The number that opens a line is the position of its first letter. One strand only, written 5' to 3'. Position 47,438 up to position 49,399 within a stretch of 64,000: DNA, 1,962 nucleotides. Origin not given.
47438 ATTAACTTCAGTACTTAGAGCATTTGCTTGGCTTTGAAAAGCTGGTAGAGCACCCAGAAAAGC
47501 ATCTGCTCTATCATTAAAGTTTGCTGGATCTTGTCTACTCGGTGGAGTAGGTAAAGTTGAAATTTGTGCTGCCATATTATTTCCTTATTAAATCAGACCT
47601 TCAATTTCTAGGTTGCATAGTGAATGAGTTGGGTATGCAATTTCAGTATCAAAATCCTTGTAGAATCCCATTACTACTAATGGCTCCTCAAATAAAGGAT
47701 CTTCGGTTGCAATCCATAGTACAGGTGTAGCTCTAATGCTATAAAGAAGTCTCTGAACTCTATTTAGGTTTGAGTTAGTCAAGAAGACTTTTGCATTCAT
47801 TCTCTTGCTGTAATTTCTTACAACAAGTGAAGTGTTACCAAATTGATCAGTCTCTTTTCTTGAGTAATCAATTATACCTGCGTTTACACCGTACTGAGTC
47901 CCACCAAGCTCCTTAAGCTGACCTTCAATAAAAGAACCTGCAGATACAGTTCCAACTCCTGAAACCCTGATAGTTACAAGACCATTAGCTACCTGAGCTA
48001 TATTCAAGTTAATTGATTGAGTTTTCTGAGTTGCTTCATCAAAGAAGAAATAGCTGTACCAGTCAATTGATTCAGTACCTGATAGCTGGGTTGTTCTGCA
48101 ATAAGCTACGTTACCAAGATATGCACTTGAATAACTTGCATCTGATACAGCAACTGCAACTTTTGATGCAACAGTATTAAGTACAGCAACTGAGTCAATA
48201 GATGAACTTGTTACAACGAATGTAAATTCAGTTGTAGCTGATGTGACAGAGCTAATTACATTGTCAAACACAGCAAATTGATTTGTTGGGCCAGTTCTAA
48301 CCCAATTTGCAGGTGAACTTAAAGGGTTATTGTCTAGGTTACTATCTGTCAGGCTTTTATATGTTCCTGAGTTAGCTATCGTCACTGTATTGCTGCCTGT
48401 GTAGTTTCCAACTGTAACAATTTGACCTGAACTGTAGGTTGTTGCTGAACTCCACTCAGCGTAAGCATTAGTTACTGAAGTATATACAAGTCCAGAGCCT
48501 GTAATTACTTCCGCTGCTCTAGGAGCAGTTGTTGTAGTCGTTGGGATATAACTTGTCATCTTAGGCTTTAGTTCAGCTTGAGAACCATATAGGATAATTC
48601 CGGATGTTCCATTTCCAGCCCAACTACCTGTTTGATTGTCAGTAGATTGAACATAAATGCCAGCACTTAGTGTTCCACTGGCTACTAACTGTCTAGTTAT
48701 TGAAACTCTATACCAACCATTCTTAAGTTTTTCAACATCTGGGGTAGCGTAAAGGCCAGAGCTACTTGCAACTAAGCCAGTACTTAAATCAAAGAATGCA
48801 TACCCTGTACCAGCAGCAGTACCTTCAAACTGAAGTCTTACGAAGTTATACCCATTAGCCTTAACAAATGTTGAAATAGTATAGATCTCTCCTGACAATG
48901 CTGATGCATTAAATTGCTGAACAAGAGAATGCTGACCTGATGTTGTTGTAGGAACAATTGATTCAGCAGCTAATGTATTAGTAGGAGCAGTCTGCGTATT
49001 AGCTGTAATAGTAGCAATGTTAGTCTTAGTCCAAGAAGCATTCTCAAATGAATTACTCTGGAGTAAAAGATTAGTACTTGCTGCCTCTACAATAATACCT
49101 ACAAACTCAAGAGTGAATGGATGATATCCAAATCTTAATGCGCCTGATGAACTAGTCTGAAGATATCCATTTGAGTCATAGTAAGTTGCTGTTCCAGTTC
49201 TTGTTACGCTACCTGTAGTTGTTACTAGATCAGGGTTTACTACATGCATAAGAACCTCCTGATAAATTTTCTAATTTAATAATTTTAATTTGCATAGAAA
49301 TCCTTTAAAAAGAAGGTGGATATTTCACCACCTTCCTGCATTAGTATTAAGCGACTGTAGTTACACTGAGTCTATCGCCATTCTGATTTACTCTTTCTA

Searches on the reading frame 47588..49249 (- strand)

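Call 21: search_protein_families(library=phrogs, proteins=[window:47588-49249:-], max_evalue=0.00001)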
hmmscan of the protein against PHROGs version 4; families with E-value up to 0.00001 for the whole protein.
window:47588-49249:- (553 aa): 4 families
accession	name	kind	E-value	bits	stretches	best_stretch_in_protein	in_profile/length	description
phrog_6278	-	unknown function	2.7e-53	182.1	1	246-553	12-306/306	-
phrog_5939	-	tail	2.7e-40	139.6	1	15-362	373-710/801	tail protein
phrog_11600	-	unknown function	1.9e-20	74.5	1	55-263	103-306/343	-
phrog_34853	-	unknown function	2.6e-19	70.2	1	16-264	35-278/555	-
